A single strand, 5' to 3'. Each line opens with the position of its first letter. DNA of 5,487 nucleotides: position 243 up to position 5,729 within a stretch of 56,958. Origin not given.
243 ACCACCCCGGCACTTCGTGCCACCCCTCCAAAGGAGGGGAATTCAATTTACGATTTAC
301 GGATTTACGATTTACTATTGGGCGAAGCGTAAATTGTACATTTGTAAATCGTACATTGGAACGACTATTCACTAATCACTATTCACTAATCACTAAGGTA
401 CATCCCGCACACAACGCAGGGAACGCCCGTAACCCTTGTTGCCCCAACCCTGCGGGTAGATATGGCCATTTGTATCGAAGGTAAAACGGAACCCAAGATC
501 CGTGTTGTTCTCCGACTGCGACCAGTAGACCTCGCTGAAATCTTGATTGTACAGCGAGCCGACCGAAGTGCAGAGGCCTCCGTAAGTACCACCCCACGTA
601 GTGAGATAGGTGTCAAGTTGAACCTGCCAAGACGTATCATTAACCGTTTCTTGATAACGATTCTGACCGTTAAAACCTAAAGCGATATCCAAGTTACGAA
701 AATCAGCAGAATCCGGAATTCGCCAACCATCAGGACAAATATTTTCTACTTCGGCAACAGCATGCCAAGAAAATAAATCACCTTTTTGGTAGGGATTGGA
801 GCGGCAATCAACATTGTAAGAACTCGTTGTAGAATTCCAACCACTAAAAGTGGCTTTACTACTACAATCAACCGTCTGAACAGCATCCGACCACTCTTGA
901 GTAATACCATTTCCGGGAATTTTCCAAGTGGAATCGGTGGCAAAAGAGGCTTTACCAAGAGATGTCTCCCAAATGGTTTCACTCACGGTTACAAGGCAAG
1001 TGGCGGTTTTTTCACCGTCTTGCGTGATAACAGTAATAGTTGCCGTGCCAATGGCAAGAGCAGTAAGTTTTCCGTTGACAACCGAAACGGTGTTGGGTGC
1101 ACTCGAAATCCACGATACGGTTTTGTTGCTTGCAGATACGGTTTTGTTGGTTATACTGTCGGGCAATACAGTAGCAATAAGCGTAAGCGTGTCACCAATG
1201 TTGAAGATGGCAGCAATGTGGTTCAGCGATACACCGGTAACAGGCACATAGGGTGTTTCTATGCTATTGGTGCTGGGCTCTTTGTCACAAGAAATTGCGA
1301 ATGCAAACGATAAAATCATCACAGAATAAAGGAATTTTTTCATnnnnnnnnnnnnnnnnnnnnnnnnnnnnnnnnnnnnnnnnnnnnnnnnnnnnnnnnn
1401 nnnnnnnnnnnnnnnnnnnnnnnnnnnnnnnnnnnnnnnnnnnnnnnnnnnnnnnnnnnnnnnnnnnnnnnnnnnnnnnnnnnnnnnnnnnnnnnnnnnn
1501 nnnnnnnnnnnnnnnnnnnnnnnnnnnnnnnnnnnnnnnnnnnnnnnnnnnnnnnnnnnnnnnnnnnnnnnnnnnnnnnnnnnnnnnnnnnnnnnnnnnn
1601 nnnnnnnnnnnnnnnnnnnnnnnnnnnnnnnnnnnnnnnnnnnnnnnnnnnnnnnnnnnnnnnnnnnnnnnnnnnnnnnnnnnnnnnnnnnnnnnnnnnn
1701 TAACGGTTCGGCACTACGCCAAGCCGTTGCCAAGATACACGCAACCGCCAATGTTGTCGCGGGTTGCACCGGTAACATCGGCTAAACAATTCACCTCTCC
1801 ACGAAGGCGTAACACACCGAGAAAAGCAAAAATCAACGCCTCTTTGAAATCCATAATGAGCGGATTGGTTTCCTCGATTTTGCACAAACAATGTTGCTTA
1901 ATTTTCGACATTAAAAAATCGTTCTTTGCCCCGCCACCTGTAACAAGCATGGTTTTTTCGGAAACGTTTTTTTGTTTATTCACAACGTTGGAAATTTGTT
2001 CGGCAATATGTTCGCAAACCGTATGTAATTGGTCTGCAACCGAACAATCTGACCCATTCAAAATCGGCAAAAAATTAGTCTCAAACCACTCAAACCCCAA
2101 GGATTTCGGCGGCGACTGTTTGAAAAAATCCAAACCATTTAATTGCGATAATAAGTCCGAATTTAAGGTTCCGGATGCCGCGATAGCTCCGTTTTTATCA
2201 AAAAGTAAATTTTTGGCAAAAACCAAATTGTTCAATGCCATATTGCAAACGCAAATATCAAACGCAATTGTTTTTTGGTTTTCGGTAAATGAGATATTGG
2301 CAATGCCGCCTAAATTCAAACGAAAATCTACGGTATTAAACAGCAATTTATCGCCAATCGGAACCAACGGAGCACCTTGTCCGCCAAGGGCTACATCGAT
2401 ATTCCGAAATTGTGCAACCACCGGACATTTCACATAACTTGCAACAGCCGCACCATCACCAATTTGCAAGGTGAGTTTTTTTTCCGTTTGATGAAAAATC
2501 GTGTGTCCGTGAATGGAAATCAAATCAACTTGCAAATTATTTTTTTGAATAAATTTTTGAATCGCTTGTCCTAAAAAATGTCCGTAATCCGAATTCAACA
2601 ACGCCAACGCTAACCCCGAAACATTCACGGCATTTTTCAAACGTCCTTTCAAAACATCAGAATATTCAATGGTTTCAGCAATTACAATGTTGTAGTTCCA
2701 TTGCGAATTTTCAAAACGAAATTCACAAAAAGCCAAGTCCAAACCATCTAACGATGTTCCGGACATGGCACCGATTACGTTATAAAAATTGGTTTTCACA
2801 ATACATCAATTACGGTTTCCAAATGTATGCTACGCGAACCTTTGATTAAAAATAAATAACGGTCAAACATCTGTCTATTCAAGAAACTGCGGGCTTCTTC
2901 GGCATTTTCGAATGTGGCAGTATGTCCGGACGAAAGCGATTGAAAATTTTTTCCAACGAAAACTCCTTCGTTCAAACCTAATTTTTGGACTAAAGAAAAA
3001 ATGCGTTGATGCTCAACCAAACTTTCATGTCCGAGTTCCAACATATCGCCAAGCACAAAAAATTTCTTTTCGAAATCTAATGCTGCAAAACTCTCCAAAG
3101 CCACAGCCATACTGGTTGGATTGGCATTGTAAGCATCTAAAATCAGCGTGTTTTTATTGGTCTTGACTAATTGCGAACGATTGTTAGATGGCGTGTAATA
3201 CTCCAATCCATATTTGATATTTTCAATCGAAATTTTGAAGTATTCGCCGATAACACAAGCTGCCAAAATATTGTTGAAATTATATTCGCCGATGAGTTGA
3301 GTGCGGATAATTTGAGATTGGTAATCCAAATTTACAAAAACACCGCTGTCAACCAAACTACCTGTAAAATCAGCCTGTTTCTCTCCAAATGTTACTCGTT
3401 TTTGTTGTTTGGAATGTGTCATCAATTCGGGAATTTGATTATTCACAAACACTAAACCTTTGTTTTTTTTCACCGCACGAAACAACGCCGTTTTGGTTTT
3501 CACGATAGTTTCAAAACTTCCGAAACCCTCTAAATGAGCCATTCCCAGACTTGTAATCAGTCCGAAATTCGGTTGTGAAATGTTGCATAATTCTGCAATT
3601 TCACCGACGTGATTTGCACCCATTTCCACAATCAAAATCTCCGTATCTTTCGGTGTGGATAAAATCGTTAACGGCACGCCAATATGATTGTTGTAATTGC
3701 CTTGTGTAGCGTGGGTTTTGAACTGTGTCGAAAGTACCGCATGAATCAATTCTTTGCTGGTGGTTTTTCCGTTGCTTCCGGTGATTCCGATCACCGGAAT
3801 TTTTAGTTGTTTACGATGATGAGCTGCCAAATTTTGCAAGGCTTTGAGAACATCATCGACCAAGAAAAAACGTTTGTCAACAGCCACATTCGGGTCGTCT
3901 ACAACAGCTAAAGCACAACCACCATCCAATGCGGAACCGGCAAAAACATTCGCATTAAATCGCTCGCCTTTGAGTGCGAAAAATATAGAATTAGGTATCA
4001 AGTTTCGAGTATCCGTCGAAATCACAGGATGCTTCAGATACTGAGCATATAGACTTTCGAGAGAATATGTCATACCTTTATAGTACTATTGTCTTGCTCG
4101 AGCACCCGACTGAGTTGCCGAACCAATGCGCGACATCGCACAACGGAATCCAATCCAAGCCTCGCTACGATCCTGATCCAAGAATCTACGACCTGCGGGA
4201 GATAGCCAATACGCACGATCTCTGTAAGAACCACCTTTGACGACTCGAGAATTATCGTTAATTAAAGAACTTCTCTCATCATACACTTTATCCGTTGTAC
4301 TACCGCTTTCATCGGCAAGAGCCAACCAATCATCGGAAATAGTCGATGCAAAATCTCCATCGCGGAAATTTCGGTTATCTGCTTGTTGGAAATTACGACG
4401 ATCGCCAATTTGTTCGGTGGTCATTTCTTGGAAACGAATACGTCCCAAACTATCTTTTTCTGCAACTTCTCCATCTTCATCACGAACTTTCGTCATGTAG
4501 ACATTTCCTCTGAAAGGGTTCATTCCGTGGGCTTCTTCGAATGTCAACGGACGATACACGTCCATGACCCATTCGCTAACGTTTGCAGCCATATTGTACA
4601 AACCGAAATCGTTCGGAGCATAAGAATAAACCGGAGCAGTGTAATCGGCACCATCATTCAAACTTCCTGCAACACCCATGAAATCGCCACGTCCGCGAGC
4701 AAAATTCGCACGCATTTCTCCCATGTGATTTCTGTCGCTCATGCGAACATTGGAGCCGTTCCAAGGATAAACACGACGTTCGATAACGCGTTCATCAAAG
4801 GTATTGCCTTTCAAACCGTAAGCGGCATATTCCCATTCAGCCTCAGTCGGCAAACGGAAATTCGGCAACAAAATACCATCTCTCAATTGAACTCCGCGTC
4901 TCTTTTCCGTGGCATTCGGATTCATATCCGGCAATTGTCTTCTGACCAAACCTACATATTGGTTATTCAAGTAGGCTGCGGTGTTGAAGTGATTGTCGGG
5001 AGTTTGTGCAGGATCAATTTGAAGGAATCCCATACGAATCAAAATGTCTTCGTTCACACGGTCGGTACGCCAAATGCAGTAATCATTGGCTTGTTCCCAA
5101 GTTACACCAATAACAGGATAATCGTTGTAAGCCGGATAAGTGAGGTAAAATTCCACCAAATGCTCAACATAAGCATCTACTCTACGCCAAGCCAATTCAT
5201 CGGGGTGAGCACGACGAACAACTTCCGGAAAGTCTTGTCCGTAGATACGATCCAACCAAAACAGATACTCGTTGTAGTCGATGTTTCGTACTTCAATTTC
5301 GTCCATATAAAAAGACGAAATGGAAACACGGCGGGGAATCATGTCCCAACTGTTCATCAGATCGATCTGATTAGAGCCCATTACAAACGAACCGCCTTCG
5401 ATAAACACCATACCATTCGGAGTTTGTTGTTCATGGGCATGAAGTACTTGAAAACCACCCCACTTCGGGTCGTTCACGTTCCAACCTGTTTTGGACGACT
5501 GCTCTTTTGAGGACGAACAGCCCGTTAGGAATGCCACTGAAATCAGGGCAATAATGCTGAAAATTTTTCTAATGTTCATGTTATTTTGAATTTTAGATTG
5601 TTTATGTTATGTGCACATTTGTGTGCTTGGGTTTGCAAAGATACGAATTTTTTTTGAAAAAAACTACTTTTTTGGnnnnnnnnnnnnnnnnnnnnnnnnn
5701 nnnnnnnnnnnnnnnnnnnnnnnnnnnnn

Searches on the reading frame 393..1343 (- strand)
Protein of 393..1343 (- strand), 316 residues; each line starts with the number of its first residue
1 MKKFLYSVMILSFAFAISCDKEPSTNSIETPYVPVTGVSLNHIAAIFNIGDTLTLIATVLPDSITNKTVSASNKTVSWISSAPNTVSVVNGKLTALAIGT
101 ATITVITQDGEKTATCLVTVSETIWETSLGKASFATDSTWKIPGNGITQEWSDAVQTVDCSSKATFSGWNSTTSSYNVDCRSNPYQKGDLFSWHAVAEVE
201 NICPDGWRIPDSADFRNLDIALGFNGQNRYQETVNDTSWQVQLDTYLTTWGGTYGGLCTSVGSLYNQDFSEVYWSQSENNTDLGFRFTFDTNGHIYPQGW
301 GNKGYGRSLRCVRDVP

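Call 14: search_protein_families(library=pfam, proteins=[window:393-1343:-], max_evalue=0.01)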
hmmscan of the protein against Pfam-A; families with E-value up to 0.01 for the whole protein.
window:393-1343:- (316 aa): 2 families
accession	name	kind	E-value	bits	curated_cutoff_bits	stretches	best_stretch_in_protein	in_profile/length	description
PF09603.15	Fib_succ_major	-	2e-12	48.2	33.9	1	175-313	38-187/187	Fibrobacter succinogenes major domain (Fib_succ_major)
PF02368.24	Big_2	-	2.5e-08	34.2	22.8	1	34-117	1-78/79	Bacterial Ig-like domain (group 2)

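Call 21: find_encoding_contigs(protein=window:393-1343:-, flank=10000, max_places=10)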
Protein window:393-1343:- (316 aa): no gene with exactly this product is on record in the collection.

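Call 23: find_homologous_proteins(query=window:396-1343:-, max_evalue=1e-10)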
Query window:396-1343:- (316 aa): 232 proteins with E <= 1e-10 among 1437 candidates; the best 120 are listed.
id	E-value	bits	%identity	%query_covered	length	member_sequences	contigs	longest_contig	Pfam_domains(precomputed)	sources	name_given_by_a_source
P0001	4.6e-212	721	100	100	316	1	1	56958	PF09603.16,PF02368.25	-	-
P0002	1.5e-168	578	84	99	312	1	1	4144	PF09603.16,PF02368.25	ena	-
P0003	8.9e-164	562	84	97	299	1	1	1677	PF09603.16,PF22359.3,PF02368.25,PF26918.1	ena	-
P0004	1.3e-128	447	69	99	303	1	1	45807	PF09603.16,PF22359.3,PF02368.25,PF26918.1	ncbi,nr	ncbi:MAG: Ig-like domain-containing protein [Bacteroidales bacterium]|nr:Ig-like domain-containing p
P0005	2.2e-85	305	69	60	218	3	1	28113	PF09603.16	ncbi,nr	ncbi:MAG: fibrobacter succinogenes major paralogous domain-containing protein [Bacteroidales bacteri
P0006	4.2e-85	304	69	61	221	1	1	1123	PF09603.16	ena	-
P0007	1.1e-84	303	70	60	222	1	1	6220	PF09603.16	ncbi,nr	ncbi:MAG: fibrobacter succinogenes major paralogous domain-containing protein [Bacteroidales bacteri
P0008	6.2e-83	297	68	60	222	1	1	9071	PF09603.16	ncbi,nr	ncbi:MAG: fibrobacter succinogenes major paralogous domain-containing protein [Bacteroidales bacteri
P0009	1.9e-82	295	48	59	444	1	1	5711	PF09603.16,PF07603.18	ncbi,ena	-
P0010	1.4e-80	289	45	87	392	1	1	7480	PF09603.16,PF21461.4,PF02368.25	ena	-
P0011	4.5e-79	284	49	90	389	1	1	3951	PF09603.16,PF21461.4,PF22359.3,PF02368.25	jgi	jgi:uncharacterized protein (TIGR02145 family)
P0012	4.9e-78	281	44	89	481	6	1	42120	PF09603.16,PF21461.4,PF02368.25,PF26918.1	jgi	-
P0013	3.8e-77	278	63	61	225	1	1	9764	PF09603.16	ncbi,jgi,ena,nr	ncbi:MAG: fibrobacter succinogenes major paralogous domain-containing protein [Bacteroidales bacteri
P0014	6.5e-77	277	50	99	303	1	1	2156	PF09603.16,PF21461.4,PF02368.25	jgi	jgi:uncharacterized protein (TIGR02145 family)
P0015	2.0e-74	269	59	71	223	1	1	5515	PF09603.16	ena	-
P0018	1.6e-70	256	40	93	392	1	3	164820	PF09603.16,PF21461.4,PF02368.25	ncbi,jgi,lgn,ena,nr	ncbi:MAG: Ig-like domain-containing protein [Bacteroidales bacterium]|nr:Ig-like domain-containing p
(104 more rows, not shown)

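Call 24: find_encoding_contigs(protein=P0002, flank=5000, max_places=5)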
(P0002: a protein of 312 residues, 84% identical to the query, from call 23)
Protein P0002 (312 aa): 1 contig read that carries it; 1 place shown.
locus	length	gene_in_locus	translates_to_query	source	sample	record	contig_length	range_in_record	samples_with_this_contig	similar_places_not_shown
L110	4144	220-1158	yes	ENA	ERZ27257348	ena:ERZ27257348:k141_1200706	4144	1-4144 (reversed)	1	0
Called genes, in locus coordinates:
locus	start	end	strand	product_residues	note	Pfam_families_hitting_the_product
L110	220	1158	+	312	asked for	PF02368:Big_2, PF09603:Fib_succ_major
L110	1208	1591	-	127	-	PF01850:PIN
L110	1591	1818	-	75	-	PF10047:DUF2281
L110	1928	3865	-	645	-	PF00012:HSP70, PF06723:MreB_Mbl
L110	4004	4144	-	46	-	?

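Call 25: find_encoding_contigs(protein=P0004, flank=10000, max_places=5)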
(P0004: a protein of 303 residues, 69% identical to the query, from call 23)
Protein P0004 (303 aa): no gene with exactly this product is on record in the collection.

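Call 26: find_encoding_contigs(protein=P0005, flank=10000, max_places=5)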
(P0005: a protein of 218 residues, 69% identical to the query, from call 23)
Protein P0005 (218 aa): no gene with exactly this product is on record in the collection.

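Call 28: find_encoding_contigs(protein=P0013, flank=10000, max_places=5)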
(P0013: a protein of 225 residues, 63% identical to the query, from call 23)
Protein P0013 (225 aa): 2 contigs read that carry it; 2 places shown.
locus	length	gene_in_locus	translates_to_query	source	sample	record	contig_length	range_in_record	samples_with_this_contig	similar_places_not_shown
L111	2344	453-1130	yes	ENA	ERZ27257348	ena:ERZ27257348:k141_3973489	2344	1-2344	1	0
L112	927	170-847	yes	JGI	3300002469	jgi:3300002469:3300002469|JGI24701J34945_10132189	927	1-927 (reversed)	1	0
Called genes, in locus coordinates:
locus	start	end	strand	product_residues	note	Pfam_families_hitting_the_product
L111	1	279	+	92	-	?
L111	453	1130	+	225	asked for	PF09603:Fib_succ_major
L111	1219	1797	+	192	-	-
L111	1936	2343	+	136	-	?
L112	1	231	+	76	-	?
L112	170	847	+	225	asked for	PF09603:Fib_succ_major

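Call 29: find_encoding_contigs(protein=P0012, flank=10000, max_places=5)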
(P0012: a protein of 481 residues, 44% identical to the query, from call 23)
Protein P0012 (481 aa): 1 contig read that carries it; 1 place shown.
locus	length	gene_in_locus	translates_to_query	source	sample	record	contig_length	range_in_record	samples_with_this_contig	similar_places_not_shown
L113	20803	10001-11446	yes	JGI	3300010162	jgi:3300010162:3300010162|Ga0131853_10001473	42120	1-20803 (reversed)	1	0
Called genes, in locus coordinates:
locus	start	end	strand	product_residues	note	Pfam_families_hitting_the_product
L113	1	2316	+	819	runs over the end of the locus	PF00754:F5_F8_type_C (faint), PF13004:BACON (weak), PF19190:BACON_2, PF13004:BACON, PF19190:BACON_2, PF13004:BACON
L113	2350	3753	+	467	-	PF13004:BACON (weak), PF19190:BACON_2 (weak), PF13004:BACON, PF01223:Endonuclease_NS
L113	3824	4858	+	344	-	PF19580:Exo_endo_phos_3, PF03372:Exo_endo_phos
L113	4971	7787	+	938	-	PF13620:CarboxypepD_reg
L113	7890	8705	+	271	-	PF18942:DUF5689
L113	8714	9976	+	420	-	PF13439:Glyco_transf_4 (faint), PF00534:Glycos_transf_1, PF13692:Glyco_trans_1_4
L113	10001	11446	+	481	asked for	PF02368:Big_2, PF21461:HL_N-beta (faint), PF26918:Ig_Eae (faint), PF02368:Big_2, PF09603:Fib_succ_major (weak)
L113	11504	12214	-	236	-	PF20772:TACO1_YebC_N, PF01709:Transcrip_reg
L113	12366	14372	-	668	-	PF14849:YidC_periplas, PF02096:60KD_IMP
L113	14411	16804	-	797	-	PF00082:Peptidase_S8, PF18962:Por_Secre_tail (weak)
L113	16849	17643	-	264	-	PF13004:BACON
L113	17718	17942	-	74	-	-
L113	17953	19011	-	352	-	PF19190:BACON_2 (weak), PF13004:BACON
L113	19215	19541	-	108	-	PF01035:DNA_binding_1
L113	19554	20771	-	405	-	PF13360:PQQ_2, PF01011:PQQ (faint), PF13570:Beta-prop_ACSF4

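Call 59: search_protein_families(library=ncbifam, proteins=[window:393-1343:-], max_evalue=0.1)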
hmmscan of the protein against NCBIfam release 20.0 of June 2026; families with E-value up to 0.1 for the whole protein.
window:393-1343:- (316 aa): 2 families
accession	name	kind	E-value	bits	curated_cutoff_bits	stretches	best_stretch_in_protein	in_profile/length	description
TIGR02145.1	Fib_succ_major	domain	5.8e-14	53.2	41.65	1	178-314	37-176/176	FISUMP domain-containing protein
NF052634.1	Riean_0653_fam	subfamily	0.06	14.2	57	0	1-32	1-30/176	Riean_0653 family protein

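Call 91: find_encoding_contigs(protein=P0018, flank=10000, max_places=4)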
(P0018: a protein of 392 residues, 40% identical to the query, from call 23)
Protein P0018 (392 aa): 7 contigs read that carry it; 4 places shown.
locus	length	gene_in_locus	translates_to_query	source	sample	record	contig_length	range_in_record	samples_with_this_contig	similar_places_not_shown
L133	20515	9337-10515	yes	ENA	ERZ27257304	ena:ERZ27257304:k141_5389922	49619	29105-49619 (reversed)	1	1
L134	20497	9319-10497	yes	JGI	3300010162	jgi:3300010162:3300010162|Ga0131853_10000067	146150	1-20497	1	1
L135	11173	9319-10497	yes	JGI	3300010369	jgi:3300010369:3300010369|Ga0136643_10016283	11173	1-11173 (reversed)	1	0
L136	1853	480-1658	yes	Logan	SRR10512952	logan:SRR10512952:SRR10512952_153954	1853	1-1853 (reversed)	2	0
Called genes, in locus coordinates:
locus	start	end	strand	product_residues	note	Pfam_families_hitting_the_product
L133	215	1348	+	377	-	PF13289:SIR2_2 (faint)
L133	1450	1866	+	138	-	PF01894:YjbQ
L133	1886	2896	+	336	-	PF13310:Virulence_RhuM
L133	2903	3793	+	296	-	PF00892:EamA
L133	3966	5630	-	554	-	PF01235:Na_Ala_symp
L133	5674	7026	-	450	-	PF00209:SNF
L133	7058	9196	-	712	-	PF09371:Tex_N, PF22706:Tex_central_region, PF16921:Tex_YqgF, PF14635:HHH_7, PF12836:HHH_3, PF17674:HHH_9, PF00575:S1, PF23459:S1_RRP5 (weak), +1 more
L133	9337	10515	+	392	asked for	PF02368:Big_2, PF21461:HL_N-beta (faint), PF02368:Big_2, PF09603:Fib_succ_major (weak)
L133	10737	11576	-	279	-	PF23023:Anti-Pycsar_Apyc1, PF00753:Lactamase_B, PF12706:Lactamase_B_2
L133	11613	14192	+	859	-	PF13620:CarboxypepD_reg, PF13715:CarbopepD_reg_2, PF18939:DUF5686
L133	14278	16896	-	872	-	PF01411:tRNA-synt_2c, PF07973:tRNA_SAD, PF02272:DHHA1 (weak)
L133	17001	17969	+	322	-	PF01551:Peptidase_M23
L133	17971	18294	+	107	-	PF00376:MerR, PF13411:MerR_1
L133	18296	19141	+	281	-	PF01790:LGT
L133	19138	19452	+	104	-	PF04977:DivIC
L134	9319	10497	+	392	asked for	PF02368:Big_2, PF21461:HL_N-beta (faint), PF02368:Big_2, PF09603:Fib_succ_major (weak)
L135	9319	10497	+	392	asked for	PF02368:Big_2, PF21461:HL_N-beta (faint), PF02368:Big_2, PF09603:Fib_succ_major (weak)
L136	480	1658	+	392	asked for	PF02368:Big_2, PF21461:HL_N-beta (faint), PF02368:Big_2, PF09603:Fib_succ_major (weak)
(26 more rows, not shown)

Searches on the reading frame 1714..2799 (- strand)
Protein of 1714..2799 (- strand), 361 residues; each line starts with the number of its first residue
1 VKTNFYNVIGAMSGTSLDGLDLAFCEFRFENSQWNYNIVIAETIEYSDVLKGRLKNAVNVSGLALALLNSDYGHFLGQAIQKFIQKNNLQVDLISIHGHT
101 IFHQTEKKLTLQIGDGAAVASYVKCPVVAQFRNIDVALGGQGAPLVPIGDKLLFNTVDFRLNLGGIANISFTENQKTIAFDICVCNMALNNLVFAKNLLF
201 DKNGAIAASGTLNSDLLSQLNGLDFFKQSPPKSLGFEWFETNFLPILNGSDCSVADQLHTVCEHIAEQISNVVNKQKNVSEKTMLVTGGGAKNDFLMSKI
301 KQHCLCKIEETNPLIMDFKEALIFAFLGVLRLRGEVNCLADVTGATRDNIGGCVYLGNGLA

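Call 102: search_protein_families(library=pfam, proteins=[window:1714-2799:-], max_evalue=0.00001)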
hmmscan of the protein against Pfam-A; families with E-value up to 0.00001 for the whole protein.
window:1714-2799:- (361 aa): 1 family
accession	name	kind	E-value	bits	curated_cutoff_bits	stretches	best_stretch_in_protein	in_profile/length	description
PF03702.20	AnmK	-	4.4e-67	227.2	24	1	8-355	3-365/367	Anhydro-N-acetylmuramic acid kinase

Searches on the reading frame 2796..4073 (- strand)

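Call 102: search_protein_families(library=pfam, proteins=[window:2796-4073:-], max_evalue=0.00001)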
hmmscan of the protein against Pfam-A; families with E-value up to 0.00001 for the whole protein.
window:2796-4073:- (425 aa): 2 families
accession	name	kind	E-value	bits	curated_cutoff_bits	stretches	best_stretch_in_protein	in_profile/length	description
PF08245.18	Mur_ligase_M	-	1e-39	137.1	24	1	97-275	1-199/200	Mur ligase middle domain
PF02875.26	Mur_ligase_C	-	3.5e-11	44.5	28.4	1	299-413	2-126/127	Mur ligase, glutamate ligase domain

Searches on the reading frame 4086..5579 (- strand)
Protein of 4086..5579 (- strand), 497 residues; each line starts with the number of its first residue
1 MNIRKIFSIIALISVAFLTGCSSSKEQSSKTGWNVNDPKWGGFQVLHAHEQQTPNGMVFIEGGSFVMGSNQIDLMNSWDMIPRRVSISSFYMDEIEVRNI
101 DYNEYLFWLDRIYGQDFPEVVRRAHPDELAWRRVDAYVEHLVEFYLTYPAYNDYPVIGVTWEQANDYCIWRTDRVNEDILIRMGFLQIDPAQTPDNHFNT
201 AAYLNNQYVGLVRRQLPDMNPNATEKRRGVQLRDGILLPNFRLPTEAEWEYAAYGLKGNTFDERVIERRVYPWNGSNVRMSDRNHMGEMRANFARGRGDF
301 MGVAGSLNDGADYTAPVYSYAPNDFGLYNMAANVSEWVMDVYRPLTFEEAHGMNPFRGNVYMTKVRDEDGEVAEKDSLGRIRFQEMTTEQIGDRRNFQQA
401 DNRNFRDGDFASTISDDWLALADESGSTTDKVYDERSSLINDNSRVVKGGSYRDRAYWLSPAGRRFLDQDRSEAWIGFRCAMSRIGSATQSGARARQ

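Call 102: search_protein_families(library=pfam, proteins=[window:4086-5579:-], max_evalue=0.00001)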
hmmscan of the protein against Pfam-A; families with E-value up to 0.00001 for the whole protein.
window:4086-5579:- (497 aa): 1 family
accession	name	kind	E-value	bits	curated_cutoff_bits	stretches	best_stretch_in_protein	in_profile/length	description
PF03781.23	FGE-sulfatase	-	5.8e-38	131.4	23.3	1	55-352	3-204/255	Sulfatase-modifying factor enzyme 1-like domain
